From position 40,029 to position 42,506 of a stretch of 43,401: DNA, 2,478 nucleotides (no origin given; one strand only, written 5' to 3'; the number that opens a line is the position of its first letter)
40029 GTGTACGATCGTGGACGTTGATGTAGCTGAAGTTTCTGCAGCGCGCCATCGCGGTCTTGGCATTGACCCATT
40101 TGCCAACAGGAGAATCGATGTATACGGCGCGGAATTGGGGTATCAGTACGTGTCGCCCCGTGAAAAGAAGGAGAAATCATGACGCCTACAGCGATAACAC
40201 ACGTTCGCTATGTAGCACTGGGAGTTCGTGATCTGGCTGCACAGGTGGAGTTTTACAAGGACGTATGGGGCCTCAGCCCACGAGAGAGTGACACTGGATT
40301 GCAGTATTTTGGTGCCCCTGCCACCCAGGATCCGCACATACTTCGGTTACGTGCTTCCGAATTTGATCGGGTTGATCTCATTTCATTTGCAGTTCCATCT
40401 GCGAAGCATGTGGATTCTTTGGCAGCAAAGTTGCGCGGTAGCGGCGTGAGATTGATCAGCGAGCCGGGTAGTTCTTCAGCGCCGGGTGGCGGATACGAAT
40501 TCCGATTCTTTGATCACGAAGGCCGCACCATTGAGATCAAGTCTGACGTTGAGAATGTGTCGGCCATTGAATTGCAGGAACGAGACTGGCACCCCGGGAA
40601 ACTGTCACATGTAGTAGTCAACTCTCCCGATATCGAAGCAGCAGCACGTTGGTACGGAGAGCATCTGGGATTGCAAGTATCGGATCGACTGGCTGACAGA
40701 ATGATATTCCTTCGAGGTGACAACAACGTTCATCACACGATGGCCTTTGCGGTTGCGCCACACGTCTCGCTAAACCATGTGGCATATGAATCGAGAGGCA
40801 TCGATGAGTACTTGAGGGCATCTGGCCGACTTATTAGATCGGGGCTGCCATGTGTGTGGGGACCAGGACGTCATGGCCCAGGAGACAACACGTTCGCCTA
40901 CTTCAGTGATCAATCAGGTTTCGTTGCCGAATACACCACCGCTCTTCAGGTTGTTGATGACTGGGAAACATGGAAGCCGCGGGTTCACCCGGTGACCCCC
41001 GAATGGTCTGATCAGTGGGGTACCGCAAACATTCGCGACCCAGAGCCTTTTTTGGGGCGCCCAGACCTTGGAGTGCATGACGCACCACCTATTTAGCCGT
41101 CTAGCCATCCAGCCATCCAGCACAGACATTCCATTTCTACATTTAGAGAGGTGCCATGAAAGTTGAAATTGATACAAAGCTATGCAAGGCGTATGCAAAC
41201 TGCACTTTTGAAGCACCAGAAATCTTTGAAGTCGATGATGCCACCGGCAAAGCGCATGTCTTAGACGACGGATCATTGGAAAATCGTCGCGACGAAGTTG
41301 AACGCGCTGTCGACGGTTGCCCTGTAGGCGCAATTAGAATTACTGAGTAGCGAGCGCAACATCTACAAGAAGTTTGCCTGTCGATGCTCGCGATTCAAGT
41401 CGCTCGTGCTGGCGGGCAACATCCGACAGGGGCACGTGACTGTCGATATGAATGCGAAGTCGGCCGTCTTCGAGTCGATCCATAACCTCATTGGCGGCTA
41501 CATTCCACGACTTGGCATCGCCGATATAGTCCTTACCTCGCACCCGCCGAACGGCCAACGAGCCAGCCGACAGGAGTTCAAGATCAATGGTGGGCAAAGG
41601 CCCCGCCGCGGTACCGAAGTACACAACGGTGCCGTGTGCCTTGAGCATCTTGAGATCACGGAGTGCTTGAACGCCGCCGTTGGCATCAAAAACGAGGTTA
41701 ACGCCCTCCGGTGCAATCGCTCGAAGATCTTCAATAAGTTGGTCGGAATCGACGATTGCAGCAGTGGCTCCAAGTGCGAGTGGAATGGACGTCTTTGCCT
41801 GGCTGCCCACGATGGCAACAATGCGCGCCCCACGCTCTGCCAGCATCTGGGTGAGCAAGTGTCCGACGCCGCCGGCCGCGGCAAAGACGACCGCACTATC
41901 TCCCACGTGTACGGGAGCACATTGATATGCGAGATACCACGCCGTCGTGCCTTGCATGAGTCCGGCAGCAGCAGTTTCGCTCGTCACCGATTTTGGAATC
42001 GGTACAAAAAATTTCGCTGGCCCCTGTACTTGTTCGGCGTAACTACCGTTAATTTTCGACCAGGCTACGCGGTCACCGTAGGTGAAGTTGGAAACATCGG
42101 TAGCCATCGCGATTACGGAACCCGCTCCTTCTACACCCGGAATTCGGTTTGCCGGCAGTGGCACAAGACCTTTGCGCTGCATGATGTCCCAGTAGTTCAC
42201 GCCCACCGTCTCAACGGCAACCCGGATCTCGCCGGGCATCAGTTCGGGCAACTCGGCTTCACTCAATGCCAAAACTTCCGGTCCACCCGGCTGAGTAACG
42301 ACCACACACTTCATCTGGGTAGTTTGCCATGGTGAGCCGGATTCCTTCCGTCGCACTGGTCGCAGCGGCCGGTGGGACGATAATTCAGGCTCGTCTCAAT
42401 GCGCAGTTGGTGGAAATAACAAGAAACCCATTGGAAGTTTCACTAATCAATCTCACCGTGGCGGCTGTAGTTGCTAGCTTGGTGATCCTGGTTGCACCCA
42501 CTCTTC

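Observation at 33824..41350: Ten-gene Rieske-dioxygenase operon with an unusual mix of ring-cleavage and C-N-processing enzymes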

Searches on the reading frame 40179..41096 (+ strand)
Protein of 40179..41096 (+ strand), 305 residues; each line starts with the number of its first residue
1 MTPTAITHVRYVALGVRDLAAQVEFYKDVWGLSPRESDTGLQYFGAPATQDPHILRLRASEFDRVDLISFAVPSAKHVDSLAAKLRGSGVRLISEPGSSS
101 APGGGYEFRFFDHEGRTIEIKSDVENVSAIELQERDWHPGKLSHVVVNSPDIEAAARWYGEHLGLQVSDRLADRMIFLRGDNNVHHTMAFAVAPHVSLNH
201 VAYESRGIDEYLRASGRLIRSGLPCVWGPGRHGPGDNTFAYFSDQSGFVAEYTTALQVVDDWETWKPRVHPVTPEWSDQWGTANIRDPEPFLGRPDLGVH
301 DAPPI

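Call 5: search_protein_families(library=pfam, proteins=[window:40179-41096:+], max_evalue=0.01)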
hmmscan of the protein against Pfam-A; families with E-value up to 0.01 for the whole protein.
window:40179-41096:+ (305 aa): 4 families
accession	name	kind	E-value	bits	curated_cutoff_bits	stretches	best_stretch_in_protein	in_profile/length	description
PF00903.31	Glyoxalase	-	2.4e-21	76.8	20.6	2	141-251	1-120/121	Glyoxalase/Bleomycin resistance protein/Dioxygenase superfamily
PF13669.12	Glyoxalase_4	-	1.9e-08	35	27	1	144-241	2-109/109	Glyoxalase/Bleomycin resistance protein/Dioxygenase superfamily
PF18029.7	Glyoxalase_6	-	8.2e-06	26.9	23.6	0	144-177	1-29/106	Glyoxalase-like domain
PF22677.2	Ble-like_N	-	5.1e-05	23.4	24.5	0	151-169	11-29/41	Bleomycin resistance protein-like N-terminal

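Call 6: search_protein_families(library=ncbifam, proteins=[window:40179-41096:+], max_evalue=0.01)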
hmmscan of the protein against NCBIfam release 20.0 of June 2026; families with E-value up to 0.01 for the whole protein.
window:40179-41096:+ (305 aa): 10 families
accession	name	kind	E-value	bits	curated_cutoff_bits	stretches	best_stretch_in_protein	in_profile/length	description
TIGR02295.1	HpaD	equivalog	8.7e-27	94.1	321.4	1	6-269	2-276/298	3,4-dihydroxyphenylacetate 2,3-dioxygenase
TIGR03211.1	catechol_2_3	equivalog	3.8e-23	82.2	320.2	1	6-263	2-274/303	catechol 2,3-dioxygenase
TIGR03213.1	23dbph12diox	equivalog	2.1e-16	60.3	366.45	1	6-262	1-272/287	biphenyl-2,3-diol 1,2-dioxygenase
NF045631.1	exdiol_diox_HsaC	equivalog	3.1e-10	39.7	450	1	142-277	141-289/296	iron-dependent extradiol dioxygenase HsaC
NF000125.1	498180014_fosA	hypoth_equivalog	3.2e-07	30.6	250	1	63-120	63-116/129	Fos family putative thiol transferase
TIGR03081.1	metmalonyl_epim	equivalog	4e-05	24.2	114.95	0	141-171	1-31/129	methylmalonyl-CoA epimerase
NF000495.1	FosK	exception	6.6e-05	22.8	280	1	6-122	2-111/132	fosfomycin resistance glutathione transferase FosK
NF041414.1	ArsI_CadI_VOC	equivalog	9.9e-05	22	116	1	12-95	4-87/147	ArsI/CadI family heavy metal resistance metalloenzyme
NF000494.1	FosF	exception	0.00016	21.7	280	1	6-91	2-85/132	fosfomycin resistance glutathione transferase FosF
NF000496.2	Fos_GSH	equivalog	0.0065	16.6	180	0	7-121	3-115/136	fosfomycin resistance glutathione transferase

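Call 48: search_solved_structures(query=window:40179-41096:+, max_evalue=0.001)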
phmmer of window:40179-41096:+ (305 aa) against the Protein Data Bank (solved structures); distinct sequences matched with E-value up to 0.001: 20.
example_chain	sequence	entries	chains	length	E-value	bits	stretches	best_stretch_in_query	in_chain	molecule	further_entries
3b59_A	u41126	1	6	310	2.3e-66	227.4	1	4-283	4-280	Glyoxalase/bleomycin resistance protein/dioxygenase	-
1f1r_A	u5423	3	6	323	1.2e-10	44.3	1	6-255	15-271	HOMOPROTOCATECHUATE 2,3-DIOXYGENASE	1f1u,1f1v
3hpv_A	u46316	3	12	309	7.5e-07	31.9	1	6-248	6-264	Catechol 2,3-dioxygenase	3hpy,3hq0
1f1x_A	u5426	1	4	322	3.5e-06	29.7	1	7-254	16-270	HOMOPROTOCATECHUATE 2,3-DIOXYGENASE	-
3ecj_A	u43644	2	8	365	5.3e-06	29.1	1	7-254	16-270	PROTEIN (Homoprotocatechuate 2,3-dioxygenase)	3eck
1q0c_A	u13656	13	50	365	5.3e-06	29.1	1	7-254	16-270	homoprotocatechuate 2,3-dioxygenase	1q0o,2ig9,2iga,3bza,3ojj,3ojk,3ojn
1mpy_A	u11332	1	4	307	6.6e-06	28.8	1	10-248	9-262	CATECHOL 2,3-DIOXYGENASE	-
1han_A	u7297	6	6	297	8.1e-06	28.5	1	9-287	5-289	2,3-DIHYDROXYBIPHENYL 1,2-DIOXYGENASE | BIPHENYL-2,3-DIOL 1,2-DIOXYGENASE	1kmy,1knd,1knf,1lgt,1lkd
3vb0_A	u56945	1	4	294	1.2e-05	28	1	141-276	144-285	Glyoxalase/bleomycin resistance protein/dioxygenase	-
4ghc_A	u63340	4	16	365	1.6e-05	27.5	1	7-252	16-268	Homoprotocatechuate 2,3-dioxygenase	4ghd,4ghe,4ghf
4z6n_A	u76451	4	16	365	4.2e-05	26.1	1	7-254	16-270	Homoprotocatechuate 2,3-dioxygenase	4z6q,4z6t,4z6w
23al_A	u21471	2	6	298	4.5e-05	26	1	178-277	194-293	Glyoxalase/bleomycin resistance protein/dioxygenase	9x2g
4z6m_A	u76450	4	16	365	5.5e-05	25.7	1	7-254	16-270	Homoprotocatechuate 2,3-dioxygenase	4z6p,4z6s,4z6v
4z6l_A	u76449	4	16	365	5.7e-05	25.7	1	7-254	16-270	Homoprotocatechuate 2,3-dioxygenase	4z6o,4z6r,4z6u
5bwg_A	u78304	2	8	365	0.00011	24.8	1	7-254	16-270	Homoprotocatechuate 2,3-dioxygenase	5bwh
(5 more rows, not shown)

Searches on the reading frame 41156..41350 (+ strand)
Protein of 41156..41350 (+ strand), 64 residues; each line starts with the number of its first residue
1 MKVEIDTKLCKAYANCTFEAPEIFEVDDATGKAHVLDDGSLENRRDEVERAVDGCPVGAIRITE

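Call 5: search_protein_families(library=pfam, proteins=[window:41156-41350:+], max_evalue=0.01)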
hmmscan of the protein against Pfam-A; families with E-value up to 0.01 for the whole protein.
window:41156-41350:+ (64 aa): 3 families
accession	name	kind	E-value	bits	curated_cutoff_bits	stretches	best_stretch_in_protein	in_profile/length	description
PF13370.11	Fer4_13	-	3.7e-11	44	24.5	1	5-61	1-57/58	4Fe-4S single cluster domain of Ferredoxin I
PF13459.11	Fer4_15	-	2.3e-10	41.4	22.4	1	3-62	1-66/66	4Fe-4S single cluster domain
PF06902.16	Fer4_19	-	1.8e-06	28.3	24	1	1-63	6-62/64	Divergent 4Fe-4S mono-cluster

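Call 6: search_protein_families(library=ncbifam, proteins=[window:41156-41350:+], max_evalue=0.01)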
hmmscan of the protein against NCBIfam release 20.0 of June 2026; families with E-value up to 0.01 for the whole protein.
window:41156-41350:+ (64 aa): 0 families

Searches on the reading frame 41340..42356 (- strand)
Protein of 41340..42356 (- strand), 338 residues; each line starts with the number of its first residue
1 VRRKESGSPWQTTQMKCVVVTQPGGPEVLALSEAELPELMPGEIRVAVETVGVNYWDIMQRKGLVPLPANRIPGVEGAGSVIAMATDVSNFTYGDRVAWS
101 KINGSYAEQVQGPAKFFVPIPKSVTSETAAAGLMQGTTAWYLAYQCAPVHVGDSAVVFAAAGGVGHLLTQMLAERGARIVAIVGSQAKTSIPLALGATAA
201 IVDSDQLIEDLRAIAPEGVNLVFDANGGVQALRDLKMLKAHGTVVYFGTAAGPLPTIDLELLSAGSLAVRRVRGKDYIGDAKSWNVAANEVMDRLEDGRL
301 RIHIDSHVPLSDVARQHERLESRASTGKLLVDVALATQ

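Call 58: search_protein_families(library=ncbifam, proteins=[window:41340-42356:-], max_evalue=0.00001)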
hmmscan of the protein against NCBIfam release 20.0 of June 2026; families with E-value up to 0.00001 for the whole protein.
window:41340-42356:- (338 aa): 18 families
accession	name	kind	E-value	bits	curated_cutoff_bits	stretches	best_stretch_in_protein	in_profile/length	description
TIGR02824.1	quinone_pig3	subfamily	4.1e-55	187.1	296.8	1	15-332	1-324/325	putative NAD(P)H quinone oxidoreductase, PIG3 family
NF008024.0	PRK10754.1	subfamily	4.6e-46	157.3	348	1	18-330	5-324/327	NADPH:quinone reductase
NF010344.0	PRK13771.1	subfamily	7.6e-24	84.3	349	2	101-333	113-333/334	putative alcohol dehydrogenase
TIGR02823.1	oxido_YhdH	subfamily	4.2e-23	81.7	297.25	1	17-253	2-247/324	acrylyl-CoA reductase family protein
NF041183.1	Pks2_ls1_myc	equivalog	1e-21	75.6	2400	1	20-335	1411-1731/2086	sulfolipid-1 biosynthesis phthioceranic/hydroxyphthioceranic acid synthase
NF041172.1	AcrlCoa_red_Thmprot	equivalog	2.2e-20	72.9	500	1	101-332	113-333/334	acryloyl-CoA reductase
TIGR01751.1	crot-CoA-red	equivalog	2.9e-17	62.5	378.55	1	103-205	139-243/398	crotonyl-CoA carboxylase/reductase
NF051456.1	acrylyl_AcuI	equivalog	4.4e-16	58.6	440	1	16-332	2-323/325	acrylyl-CoA reductase (NADPH)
TIGR02817.1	adh_fam_1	subfamily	9.5e-16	58.1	284.05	1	35-331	23-333/336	zinc-binding alcohol dehydrogenase family protein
NF047908.1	AldhRedAhr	equivalog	1.4e-14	53.8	470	1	103-263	119-275/335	NADPH-dependent aldehyde reductase Ahr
NF006940.0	PRK09422.1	equivalog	5.2e-13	48.7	344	1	15-98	1-81/338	alcohol dehydrogenase AdhP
TIGR03989.1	Rxyl_3153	subfamily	5.9e-12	45.5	440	1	104-301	139-337/370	NDMA-dependent alcohol dehydrogenase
NF058644.1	CurcmRedCuraProt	equivalog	1.3e-10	40.9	440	1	117-241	105-233/336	NADPH-dependent curcumin/dihydrocurcumin reductase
TIGR02825.1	B4_12hDH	equivalog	5.3e-10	39.2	579.85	1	131-249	120-240/327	leukotriene B4 12-hydroxydehydrogenase/15-oxo-prostaglandin 13-reductase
TIGR02822.1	adh_fam_2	subfamily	1.1e-09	37.8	283.5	0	27-98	13-85/329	zinc-binding alcohol dehydrogenase family protein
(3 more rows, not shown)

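Call 59: search_protein_families(library=pfam, proteins=[window:41340-42356:-], max_evalue=0.001)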
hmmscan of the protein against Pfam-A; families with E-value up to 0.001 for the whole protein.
window:41340-42356:- (338 aa): 3 families
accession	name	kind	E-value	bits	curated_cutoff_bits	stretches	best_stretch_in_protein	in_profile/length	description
PF00107.32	ADH_zinc_N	-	2.5e-16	60.2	31.8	1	163-272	1-112/129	Zinc-binding dehydrogenase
PF13602.12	ADH_zinc_N_2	-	5.4e-15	56.9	27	1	195-331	1-134/134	Zinc-binding dehydrogenase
PF08240.17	ADH_N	-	9.9e-13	48.7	23.5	1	41-122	2-104/104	Alcohol dehydrogenase GroES-like domain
